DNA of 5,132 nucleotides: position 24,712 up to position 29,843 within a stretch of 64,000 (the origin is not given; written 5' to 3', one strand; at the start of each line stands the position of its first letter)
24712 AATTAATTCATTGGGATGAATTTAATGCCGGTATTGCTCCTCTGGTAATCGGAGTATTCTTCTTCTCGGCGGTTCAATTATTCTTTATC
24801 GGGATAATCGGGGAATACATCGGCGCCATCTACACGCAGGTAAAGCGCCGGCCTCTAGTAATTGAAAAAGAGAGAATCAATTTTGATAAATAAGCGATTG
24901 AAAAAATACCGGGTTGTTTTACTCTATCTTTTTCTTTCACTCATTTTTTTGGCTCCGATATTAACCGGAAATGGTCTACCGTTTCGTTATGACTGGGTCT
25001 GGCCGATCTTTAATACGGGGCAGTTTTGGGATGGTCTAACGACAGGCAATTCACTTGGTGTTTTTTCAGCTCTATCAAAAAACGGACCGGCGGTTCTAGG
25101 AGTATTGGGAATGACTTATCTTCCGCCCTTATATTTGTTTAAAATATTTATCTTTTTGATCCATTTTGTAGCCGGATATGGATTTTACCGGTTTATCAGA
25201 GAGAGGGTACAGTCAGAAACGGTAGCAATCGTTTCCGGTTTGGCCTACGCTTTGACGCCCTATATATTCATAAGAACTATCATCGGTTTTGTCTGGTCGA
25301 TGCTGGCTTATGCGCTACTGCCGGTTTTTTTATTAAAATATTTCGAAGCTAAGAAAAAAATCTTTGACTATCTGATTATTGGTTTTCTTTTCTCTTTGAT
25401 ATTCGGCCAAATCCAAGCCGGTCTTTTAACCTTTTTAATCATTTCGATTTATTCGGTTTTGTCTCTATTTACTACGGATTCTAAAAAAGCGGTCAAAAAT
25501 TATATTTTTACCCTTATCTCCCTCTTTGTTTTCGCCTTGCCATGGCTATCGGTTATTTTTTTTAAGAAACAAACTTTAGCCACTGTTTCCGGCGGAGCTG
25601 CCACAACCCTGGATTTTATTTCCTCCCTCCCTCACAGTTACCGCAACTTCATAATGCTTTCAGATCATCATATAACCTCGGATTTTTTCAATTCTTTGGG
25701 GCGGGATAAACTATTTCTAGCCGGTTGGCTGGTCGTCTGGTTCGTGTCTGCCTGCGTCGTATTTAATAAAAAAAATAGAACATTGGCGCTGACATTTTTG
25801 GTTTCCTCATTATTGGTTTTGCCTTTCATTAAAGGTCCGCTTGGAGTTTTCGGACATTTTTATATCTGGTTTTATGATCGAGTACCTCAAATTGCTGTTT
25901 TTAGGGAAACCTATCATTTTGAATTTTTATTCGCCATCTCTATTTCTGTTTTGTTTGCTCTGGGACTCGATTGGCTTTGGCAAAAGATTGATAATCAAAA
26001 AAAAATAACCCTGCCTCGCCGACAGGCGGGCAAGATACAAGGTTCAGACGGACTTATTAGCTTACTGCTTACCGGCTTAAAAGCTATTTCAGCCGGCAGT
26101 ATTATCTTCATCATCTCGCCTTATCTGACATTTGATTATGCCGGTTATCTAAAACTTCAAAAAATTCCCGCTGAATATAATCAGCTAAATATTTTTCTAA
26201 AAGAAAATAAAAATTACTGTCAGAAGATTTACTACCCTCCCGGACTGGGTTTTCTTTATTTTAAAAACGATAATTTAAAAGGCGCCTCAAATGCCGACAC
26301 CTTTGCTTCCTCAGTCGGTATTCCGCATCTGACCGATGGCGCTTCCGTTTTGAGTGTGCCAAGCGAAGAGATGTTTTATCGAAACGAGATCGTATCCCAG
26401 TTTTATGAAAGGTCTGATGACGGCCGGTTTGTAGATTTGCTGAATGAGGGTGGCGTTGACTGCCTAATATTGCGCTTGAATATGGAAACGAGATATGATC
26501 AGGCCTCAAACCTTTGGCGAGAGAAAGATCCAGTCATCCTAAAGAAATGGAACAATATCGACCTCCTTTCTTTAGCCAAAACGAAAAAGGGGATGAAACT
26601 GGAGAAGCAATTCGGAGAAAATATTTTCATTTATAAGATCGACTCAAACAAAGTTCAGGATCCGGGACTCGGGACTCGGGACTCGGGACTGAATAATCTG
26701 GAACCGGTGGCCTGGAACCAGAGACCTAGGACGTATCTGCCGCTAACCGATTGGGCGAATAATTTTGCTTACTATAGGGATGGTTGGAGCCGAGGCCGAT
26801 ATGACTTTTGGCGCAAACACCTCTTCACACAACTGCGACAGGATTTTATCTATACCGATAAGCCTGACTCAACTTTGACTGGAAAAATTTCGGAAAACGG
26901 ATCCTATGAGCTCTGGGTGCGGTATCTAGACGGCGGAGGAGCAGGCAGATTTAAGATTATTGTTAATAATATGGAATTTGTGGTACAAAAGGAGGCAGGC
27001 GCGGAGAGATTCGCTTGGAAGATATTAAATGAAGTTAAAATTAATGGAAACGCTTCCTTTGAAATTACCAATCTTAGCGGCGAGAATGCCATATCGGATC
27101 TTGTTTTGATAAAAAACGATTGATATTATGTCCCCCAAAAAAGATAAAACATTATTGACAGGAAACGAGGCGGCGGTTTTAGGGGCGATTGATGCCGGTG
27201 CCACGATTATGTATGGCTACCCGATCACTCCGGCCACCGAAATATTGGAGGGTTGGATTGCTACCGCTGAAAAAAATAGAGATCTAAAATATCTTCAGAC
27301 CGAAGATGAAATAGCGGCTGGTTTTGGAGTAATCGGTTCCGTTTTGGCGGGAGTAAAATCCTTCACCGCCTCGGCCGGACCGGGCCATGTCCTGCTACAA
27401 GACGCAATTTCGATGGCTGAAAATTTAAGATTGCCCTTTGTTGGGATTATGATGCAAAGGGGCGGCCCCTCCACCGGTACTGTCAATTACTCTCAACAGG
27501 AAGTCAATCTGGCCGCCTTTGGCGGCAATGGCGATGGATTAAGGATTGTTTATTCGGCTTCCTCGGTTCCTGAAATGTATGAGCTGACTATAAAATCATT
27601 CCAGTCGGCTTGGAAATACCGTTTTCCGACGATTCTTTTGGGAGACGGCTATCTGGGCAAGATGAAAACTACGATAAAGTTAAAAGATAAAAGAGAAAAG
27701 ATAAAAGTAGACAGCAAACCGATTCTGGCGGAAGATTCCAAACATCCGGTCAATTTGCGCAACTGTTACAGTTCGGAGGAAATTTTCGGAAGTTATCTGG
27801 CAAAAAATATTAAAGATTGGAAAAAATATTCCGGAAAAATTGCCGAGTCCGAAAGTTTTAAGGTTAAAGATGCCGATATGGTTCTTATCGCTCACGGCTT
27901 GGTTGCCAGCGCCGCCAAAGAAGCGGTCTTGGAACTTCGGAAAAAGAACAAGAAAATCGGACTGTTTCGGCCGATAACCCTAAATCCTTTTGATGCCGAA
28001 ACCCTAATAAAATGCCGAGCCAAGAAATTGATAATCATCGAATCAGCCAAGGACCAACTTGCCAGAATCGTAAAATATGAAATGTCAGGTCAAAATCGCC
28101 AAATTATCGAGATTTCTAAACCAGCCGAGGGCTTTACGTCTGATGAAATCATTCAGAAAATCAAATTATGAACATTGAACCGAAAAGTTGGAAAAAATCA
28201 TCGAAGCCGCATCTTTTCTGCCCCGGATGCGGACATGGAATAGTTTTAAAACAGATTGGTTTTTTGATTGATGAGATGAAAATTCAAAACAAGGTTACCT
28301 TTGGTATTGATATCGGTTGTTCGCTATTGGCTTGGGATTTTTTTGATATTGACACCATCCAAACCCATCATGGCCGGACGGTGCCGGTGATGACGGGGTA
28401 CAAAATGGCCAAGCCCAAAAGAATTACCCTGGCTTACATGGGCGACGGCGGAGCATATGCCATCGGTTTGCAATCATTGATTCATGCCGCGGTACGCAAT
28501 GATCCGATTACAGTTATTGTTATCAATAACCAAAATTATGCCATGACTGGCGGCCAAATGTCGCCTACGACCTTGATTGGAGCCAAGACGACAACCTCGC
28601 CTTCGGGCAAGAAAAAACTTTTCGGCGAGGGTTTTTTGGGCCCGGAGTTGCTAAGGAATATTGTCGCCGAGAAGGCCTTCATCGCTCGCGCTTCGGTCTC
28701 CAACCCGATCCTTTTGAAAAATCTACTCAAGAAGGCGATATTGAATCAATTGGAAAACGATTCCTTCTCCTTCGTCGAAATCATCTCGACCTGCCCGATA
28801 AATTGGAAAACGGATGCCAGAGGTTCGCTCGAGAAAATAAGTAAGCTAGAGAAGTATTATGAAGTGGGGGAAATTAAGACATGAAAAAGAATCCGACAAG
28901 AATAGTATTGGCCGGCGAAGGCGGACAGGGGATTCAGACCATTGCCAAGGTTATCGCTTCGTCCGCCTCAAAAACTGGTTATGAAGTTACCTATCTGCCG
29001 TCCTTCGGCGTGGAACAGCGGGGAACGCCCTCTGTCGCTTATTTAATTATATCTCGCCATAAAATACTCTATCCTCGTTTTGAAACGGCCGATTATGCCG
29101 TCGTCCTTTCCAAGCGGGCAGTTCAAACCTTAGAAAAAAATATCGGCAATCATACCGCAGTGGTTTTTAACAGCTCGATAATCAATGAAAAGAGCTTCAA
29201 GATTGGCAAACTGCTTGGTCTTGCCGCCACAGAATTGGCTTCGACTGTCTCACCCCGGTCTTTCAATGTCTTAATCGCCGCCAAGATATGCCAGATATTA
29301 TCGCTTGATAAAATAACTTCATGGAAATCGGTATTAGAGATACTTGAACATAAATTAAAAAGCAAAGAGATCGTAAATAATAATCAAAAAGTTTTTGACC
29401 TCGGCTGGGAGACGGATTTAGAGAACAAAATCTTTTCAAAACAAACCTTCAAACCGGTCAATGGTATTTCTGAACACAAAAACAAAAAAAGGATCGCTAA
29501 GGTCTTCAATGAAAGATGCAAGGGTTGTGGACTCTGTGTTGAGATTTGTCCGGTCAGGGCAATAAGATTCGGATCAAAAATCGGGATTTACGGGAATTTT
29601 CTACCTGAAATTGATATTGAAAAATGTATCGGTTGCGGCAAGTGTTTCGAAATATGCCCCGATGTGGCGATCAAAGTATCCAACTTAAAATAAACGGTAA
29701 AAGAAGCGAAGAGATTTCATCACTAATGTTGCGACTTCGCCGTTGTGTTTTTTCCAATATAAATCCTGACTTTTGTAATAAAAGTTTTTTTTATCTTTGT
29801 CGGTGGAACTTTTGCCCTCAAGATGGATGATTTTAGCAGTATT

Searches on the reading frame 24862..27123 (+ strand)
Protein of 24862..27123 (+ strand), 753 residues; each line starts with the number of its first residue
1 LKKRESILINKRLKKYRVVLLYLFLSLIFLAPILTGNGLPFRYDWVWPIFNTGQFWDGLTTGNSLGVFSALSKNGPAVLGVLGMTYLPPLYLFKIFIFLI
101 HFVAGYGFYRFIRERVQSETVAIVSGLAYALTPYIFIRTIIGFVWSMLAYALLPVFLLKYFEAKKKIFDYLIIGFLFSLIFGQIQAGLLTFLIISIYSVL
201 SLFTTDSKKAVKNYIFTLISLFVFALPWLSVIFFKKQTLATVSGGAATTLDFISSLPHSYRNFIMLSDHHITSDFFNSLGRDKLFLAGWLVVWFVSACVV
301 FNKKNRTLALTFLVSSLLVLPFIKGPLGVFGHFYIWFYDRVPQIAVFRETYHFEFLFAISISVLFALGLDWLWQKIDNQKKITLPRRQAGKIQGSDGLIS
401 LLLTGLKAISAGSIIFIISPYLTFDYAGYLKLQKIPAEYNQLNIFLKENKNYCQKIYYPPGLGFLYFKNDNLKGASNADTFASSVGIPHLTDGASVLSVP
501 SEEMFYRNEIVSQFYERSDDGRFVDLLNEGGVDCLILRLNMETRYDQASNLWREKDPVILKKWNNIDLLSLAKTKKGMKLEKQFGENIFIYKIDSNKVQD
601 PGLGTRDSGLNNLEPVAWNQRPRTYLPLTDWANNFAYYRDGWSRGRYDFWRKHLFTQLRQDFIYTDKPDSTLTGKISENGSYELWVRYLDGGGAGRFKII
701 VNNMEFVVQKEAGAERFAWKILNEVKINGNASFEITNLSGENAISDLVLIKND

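Call 3: search_protein_families(library=pfam, proteins=[window:24862-27123:+])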
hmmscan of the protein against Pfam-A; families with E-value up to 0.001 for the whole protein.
window:24862-27123:+ (753 aa): 0 families

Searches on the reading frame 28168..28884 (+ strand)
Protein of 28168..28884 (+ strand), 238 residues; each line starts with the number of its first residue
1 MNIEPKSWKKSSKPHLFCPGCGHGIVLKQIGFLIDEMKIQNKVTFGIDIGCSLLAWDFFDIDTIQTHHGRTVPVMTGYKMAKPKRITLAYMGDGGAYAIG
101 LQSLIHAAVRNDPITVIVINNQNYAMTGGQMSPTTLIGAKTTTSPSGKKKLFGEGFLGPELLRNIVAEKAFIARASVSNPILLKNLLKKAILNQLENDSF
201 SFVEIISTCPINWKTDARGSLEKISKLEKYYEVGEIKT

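Call 23: search_protein_families(library=pfam, proteins=[window:28168-28884:+])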
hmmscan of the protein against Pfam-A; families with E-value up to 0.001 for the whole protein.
window:28168-28884:+ (238 aa): 1 family
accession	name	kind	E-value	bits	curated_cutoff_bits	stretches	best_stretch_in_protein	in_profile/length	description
PF02775.26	TPP_enzyme_C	-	2.9e-23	82.8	21.9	1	58-205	21-151/151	Thiamine pyrophosphate enzyme, C-terminal TPP binding domain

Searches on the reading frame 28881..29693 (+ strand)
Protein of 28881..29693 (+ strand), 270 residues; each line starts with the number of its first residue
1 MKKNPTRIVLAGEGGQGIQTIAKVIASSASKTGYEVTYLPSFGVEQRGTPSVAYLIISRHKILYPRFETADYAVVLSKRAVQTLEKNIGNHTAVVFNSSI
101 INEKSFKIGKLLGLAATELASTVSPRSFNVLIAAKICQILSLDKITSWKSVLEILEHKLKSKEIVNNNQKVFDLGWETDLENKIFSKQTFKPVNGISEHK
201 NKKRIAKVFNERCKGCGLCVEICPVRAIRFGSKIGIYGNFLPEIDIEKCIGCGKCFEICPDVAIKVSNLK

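Call 23: search_protein_families(library=pfam, proteins=[window:28881-29693:+])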
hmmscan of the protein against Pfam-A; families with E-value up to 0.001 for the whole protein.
window:28881-29693:+ (270 aa): 16 families
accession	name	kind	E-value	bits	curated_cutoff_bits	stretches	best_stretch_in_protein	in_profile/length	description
PF01558.24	POR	-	4e-27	95.9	27.4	1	14-176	1-172/173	Pyruvate ferredoxin/flavodoxin oxidoreductase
PF00037.32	Fer4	-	4.4e-15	55.2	21.1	2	207-229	2-24/24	4Fe-4S binding domain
PF12837.12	Fer4_6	-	1.2e-12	47.6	25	2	242-264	2-24/24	4Fe-4S binding domain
PF14697.11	Fer4_21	-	1.8e-12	47.7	35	2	200-229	28-58/59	4Fe-4S dicluster domain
PF12838.12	Fer4_7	-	6.2e-12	46.2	27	1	212-260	1-49/52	4Fe-4S dicluster domain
PF25160.1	LdpA_Fe-S-bd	-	8.3e-12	45.2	27.6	2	206-229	21-44/49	LdpA Fe-S cluster-binding domain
PF13237.11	Fer4_10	-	9.4e-11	41.9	25.5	1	211-260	7-53/53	4Fe-4S dicluster domain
PF12797.12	Fer4_2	-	2.4e-10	40.1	24.5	2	242-260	3-21/22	4Fe-4S binding domain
PF13187.11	Fer4_9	-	8.5e-09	35.8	27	1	212-263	1-51/52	4Fe-4S dicluster domain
PF12800.12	Fer4_4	-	4.3e-08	33.2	24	1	211-225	2-16/17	4Fe-4S binding domain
PF13484.11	Fer4_16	-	5.1e-08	34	30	0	212-229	1-18/66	4Fe-4S double cluster binding domain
PF17179.9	Fer4_22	-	6.7e-07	30.5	27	0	182-226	50-94/95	4Fe-4S dicluster domain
PF13183.11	Fer4_8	-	2.2e-06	28.5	27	0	210-225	51-66/68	4Fe-4S dicluster domain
PF12798.12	Fer4_3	-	1.1e-05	26.4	27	0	213-227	1-15/15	4Fe-4S binding domain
PF13459.11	Fer4_15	-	0.00011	23.3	22.4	0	243-262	2-21/66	4Fe-4S single cluster domain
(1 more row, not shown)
